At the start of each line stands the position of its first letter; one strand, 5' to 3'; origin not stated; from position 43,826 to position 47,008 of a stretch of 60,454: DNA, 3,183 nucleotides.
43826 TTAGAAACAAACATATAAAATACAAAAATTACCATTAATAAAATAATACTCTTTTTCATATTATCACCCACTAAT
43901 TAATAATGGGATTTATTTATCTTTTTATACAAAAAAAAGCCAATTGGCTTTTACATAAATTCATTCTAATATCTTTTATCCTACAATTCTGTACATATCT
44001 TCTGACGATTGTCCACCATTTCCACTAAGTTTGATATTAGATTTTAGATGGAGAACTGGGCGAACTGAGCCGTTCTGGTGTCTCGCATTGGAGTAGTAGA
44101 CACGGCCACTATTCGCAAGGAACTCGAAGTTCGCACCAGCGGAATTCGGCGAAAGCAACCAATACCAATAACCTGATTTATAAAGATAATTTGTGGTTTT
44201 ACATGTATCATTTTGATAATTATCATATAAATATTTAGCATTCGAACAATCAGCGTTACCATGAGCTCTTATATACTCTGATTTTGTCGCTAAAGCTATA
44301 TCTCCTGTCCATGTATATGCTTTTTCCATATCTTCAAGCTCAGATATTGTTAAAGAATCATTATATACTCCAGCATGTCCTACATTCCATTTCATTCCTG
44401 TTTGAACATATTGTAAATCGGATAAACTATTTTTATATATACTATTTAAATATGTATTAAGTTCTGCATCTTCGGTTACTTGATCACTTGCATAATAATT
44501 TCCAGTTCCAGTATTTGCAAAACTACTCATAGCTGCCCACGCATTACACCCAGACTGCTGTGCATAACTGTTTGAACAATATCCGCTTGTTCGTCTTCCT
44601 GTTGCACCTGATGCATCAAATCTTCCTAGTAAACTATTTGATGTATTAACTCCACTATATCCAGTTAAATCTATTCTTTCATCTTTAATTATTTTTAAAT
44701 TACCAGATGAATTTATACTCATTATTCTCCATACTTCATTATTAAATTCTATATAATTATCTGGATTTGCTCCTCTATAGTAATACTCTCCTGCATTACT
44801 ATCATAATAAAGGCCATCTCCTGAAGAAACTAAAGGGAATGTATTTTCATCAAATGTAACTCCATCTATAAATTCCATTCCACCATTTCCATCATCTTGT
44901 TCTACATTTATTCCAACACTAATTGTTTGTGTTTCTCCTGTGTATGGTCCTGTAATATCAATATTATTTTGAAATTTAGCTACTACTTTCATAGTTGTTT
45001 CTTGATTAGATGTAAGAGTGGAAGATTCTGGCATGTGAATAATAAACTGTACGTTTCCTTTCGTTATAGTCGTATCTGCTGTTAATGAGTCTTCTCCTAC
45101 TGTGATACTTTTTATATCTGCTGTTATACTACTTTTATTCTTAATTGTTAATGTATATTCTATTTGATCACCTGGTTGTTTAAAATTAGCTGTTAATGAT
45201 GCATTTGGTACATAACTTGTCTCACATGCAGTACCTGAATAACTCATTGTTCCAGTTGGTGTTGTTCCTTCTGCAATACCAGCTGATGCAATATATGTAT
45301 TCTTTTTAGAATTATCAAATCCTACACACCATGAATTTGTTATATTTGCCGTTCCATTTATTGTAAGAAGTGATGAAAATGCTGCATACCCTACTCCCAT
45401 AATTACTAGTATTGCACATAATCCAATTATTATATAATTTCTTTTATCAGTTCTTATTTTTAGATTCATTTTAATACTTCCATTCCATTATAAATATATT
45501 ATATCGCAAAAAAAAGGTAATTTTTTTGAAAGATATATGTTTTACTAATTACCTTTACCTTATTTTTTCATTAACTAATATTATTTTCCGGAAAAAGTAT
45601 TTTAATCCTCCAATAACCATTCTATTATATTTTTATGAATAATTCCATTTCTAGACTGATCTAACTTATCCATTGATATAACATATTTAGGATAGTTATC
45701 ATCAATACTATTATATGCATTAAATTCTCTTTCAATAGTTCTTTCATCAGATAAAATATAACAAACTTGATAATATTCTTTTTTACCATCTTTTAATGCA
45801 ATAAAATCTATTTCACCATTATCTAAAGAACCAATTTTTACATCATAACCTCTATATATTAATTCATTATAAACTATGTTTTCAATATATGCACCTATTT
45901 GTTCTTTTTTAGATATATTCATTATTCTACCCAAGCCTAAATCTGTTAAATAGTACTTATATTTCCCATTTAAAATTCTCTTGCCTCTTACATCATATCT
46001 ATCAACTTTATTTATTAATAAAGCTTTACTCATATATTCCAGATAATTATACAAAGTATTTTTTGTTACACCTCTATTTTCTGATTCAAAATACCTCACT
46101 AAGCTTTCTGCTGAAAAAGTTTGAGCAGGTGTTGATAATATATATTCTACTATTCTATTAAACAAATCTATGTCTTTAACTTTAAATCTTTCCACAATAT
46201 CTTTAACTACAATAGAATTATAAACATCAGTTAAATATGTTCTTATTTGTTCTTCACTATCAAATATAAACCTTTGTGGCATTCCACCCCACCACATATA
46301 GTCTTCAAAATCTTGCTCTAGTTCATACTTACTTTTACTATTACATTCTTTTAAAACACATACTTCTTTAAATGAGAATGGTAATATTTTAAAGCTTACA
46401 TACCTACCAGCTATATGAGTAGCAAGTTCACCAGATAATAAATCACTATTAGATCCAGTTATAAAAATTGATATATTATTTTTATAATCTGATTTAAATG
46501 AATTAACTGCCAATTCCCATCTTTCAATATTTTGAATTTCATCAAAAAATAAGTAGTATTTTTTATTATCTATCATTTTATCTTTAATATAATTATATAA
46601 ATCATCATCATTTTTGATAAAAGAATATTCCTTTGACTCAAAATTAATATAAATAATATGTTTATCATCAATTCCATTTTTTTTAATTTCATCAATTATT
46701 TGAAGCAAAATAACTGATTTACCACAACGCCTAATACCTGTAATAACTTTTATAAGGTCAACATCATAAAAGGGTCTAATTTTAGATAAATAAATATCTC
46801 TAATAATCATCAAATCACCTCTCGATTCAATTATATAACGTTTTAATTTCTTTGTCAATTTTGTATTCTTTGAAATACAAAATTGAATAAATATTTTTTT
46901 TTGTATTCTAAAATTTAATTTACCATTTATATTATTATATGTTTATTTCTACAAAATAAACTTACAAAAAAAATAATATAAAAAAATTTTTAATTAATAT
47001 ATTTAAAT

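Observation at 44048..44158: GC-rich, adenine-poor, NNC-codon patch at the C-terminal tip of a secreted protein: candidate DGR variable region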

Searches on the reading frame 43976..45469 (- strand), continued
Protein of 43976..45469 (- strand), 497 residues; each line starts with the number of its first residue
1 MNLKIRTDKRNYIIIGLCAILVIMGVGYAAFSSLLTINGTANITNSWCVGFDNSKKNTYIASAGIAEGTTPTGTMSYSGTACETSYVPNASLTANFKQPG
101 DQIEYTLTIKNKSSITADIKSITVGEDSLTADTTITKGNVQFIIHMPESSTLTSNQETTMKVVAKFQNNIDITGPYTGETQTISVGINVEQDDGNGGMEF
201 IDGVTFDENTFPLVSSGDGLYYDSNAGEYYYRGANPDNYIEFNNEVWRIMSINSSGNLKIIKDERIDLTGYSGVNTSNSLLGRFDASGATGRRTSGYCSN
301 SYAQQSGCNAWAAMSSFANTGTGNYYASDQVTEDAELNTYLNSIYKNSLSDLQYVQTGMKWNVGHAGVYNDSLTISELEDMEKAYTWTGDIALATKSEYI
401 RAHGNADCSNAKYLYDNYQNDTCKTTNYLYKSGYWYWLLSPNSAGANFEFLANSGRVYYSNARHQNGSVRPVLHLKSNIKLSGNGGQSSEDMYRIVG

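Call 73: fold_search(model_id=the predicted structure, library=viral)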
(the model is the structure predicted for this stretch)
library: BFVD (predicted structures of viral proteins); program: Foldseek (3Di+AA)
matches with E <= 10: 750; with E <= 0.001: 4
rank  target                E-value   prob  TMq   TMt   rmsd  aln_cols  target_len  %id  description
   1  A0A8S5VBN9            4.8e-06  1.00  0.27  0.40   7.4       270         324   12  DUF6273 domain-containing protein [Myoviridae sp. ctbEa13]
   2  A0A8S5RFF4            1.7e-04  0.91  0.22  0.20  25.9       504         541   10  Uncharacterized protein [virus sp. ctQmo6]
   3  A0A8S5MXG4            2.3e-04  0.91  0.22  0.17  19.9       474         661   14  DUF6273 domain-containing protein [Siphoviridae sp. ct91l7]
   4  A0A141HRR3            7.2e-04  1.00  0.26  0.10  10.3       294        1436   14  (no name in the UniProt tables at hand)
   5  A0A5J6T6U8            1.8e-03  0.66  0.10  0.20  15.5       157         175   13  (no name in the UniProt tables at hand)
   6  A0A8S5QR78            2.6e-03  0.98  0.24  0.40  13.5       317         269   12  Uncharacterized protein [Siphoviridae sp. ctE6L85]
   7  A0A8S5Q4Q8            4.2e-03  0.54  0.09  0.12  22.4       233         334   11  Tail fiber protein [Podoviridae sp. ctza028]
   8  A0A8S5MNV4            5.6e-03  1.00  0.27  0.60   6.7       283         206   11  DUF6273 domain-containing protein [Myoviridae sp. ctI7W9]
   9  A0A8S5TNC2            6.2e-03  0.54  0.09  0.19  21.3       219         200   11  Uncharacterized protein [Siphoviridae sp. ctamP19]
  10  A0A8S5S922            7.4e-03  0.30  0.19  0.14  17.9       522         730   12  Tail-collar fiber protein [Caudovirales sp. ctTVN2]
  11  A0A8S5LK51            8.2e-03  1.00  0.27  0.35   5.7       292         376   10  DUF6273 domain-containing protein [Siphoviridae sp. ctnhN1]
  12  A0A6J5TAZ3            9.2e-03  0.28  0.14  0.07  20.4       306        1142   14  Uncharacterized protein [uncultured Caudovirales phage]
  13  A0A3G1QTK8            1.1e-02  0.33  0.12  0.08  22.5       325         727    8  Putative cellulase or glycoside hydrolase [Erwinia phage phiEaP8]
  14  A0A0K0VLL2            1.1e-02  0.84  0.13  0.28  21.2       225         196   11  Wsv421-like protein [Metopaulias depressus WSSV-like virus]
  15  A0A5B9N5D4            1.2e-02  0.11  0.11  0.11  32.6       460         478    9  Putative tail fiber protein [Stenotrophomonas phage Pokken]
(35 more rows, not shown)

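Call 86: search_solved_structures(query=A6, max_evalue=1, show_alignments=1)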
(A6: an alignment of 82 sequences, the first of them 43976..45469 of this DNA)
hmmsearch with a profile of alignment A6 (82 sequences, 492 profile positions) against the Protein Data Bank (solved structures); distinct sequences matched with E-value up to 1: 0.

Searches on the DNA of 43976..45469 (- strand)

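Call 95: search_rna_families(sources=[L004, L012, L013], threshold=gathering)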
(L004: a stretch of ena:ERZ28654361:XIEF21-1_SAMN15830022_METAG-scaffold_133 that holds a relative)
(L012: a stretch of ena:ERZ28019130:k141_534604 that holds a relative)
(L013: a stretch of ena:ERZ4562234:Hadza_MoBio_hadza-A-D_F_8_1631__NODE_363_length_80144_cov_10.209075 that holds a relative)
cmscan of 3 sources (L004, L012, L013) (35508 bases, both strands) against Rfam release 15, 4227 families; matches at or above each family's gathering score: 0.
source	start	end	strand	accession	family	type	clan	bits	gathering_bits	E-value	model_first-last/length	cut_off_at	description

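Call 96: search_rna_families(source=L004, start=9050, end=9850, threshold=evalue, max_evalue=0.1)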
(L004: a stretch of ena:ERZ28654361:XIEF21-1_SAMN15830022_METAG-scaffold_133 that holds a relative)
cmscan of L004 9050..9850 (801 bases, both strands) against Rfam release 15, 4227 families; matches with E-value up to 0.1: 1.
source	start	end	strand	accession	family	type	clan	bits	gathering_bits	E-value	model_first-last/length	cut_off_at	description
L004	9698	9773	+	RF00029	Intron_gpII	Intron;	-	30.3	40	0.00067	1-77/77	no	Group II catalytic intron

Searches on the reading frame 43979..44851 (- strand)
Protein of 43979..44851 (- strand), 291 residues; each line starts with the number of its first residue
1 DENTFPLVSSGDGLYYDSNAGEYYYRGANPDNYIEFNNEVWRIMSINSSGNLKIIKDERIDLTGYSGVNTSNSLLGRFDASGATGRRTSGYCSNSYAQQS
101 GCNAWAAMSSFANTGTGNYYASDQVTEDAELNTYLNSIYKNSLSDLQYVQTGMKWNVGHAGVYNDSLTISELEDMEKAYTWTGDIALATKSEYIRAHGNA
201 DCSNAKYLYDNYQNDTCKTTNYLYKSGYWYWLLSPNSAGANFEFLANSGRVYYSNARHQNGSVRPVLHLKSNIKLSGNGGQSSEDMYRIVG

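Call 81: predict_structure(alignment_id=A7)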
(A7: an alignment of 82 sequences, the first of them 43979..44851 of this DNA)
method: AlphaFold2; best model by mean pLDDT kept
length: 291 residues; sequences in the alignment: 82
mean_pLDDT: 91.2   pTM: 0.91
mean pLDDT of the five models: 91.2, 90.6, 89.7, 88.6, 87.9
residues with pLDDT >= 90: 228; 70-90: 46; 50-70: 15; < 50: 2
segments of 3 or more residues with pLDDT < 50: none
pLDDT, mean of each block of 10 residues (from residue 1): 70 91 94 97 96 97 69 72 76 89 94 87 93 94 96 97 96 97 98 96 96 93 95 95 95 89 96 92 93 88
secondary structure, 60 per line:
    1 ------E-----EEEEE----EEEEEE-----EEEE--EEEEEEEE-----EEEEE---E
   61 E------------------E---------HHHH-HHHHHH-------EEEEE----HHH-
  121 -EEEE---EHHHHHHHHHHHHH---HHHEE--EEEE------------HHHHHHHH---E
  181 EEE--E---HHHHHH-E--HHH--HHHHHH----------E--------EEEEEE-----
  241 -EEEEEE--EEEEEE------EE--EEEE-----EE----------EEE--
elements in order: E13-17 E22-27 E33-36 E39-46 E52-56 H90-93 H95-100 E108-112 E122-125 H130-142 E153-156 H169-176 E180-183 H190-195 H205-210 E230-235 E242-247 E250-255 E266-269 E287-289

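Call 83: fold_search(model_id=the predicted structure, library=pdb)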
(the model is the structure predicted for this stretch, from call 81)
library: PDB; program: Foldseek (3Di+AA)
matches with E <= 10: 103; with E <= 0.001: 1
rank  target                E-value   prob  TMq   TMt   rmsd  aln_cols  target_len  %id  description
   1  9qa6                  1.1e-06  1.00  0.46  0.19  10.0       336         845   17  Cryo-EM structure of Thomasclavelia ramosa IgA peptidase (IgAse) active site mutant (S32-N876) (released 2025-06-25)
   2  8q4e_A                2.0e-01  0.14  0.16  0.32  13.2       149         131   17  Structure of Legionella pneumophila Lcl C-terminal domain (released 2023-12-27)
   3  5mgs_D                1.0e+00  0.09  0.12  0.23   4.8        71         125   10  Human receptor NKR-P1 in deglycosylated form, extracellular domain (released 2018-05-23)
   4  6tl7_A                1.1e+00  0.07  0.11  0.20   5.7        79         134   13  CRYSTAL STRUCTURE OF LECTIN-LIKE OX-LDL RECEPTOR 1 (P212121) (released 2020-07-22)
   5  5mgt_E                1.6e+00  0.07  0.12  0.23   4.8        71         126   10  Complex of human NKR-P1 and LLT1 in deglycosylated forms (released 2018-06-06)
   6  5mgt_D                1.6e+00  0.06  0.11  0.22   4.9        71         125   10  Complex of human NKR-P1 and LLT1 in deglycosylated forms (released 2018-06-06)
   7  8ep4_C                1.6e+00  0.02  0.08  0.08   8.5        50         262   14  Structure of Bacple_01703 (released 2022-11-09)
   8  8ep4_A                1.6e+00  0.02  0.08  0.08   8.7        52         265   12  Structure of Bacple_01703 (released 2022-11-09)
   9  1yqf_C                1.7e+00  0.02  0.08  0.11  13.1        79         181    9  Hypothetical protein from leishmania major unknown function sequence homologue to human p32 protein (released 2005-02-22)
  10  8qmd_B                1.9e+00  0.06  0.12  0.24   6.5        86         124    7  Human NK cell receptor NKp80, extracellular domain (released 2025-04-02)
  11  8qmd_A                2.1e+00  0.08  0.12  0.24   4.4        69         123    7  Human NK cell receptor NKp80, extracellular domain (released 2025-04-02)
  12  8ew1_B                2.1e+00  0.02  0.08  0.08   8.5        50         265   14  Structure of Bacple_01703-E145L (released 2023-05-10)
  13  5mgs_H                2.2e+00  0.05  0.11  0.22   5.0        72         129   11  Human receptor NKR-P1 in deglycosylated form, extracellular domain (released 2018-05-23)
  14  1y4u_B                2.2e+00  0.01  0.06  0.04   8.6        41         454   15  Conformation rearrangement of heat shock protein 90 upon ADP binding (released 2005-04-19)
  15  1yxj_B                2.3e+00  0.10  0.10  0.22   5.0        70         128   13  Crystal structure of human lectin-like oxidized low-density lipoprotein receptor 1 (LOX-1) at low pH (released 2005-06-14)
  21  5mgs_B                2.8e+00  0.06  0.12  0.24   5.1        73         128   11  Human receptor NKR-P1 in deglycosylated form, extracellular domain (released 2018-05-23)
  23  5mgs_C                3.0e+00  0.06  0.12  0.24   4.6        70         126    8  Human receptor NKR-P1 in deglycosylated form, extracellular domain (released 2018-05-23)
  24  5mgs_A                3.0e+00  0.05  0.11  0.23   4.8        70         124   10  Human receptor NKR-P1 in deglycosylated form, extracellular domain (released 2018-05-23)
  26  5mgt_C                3.4e+00  0.04  0.09  0.19   3.8        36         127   14  Complex of human NKR-P1 and LLT1 in deglycosylated forms (released 2018-06-06)
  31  4qkg                  3.8e+00  0.06  0.13  0.31   6.6        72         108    8  Monomeric form of human LLT1, a ligand for NKR-P1 (released 2015-03-11)
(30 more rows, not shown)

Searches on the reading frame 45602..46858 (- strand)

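Call 89: search_protein_families(library=pfam, proteins=[window:45602-46858:-], max_evalue=0.01)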
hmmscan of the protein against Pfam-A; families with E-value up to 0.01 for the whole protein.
window:45602-46858:- (418 aa): 4 families
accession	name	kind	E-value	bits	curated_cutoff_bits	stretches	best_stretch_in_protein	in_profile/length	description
PF13173.12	AAA_14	-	1.2e-36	125.9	27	1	36-167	4-129/129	AAA domain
PF13635.12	DUF4143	-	1.2e-14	54.8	28.1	1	219-365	2-157/160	Domain of unknown function (DUF4143)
PF01637.24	ATPase_2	-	8.7e-06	26.1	33.2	1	34-91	20-78/225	ATPase domain predominantly from Archaea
PF01475.25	FUR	-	0.0013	19.3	23.1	1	235-287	12-64/121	Ferric uptake regulator family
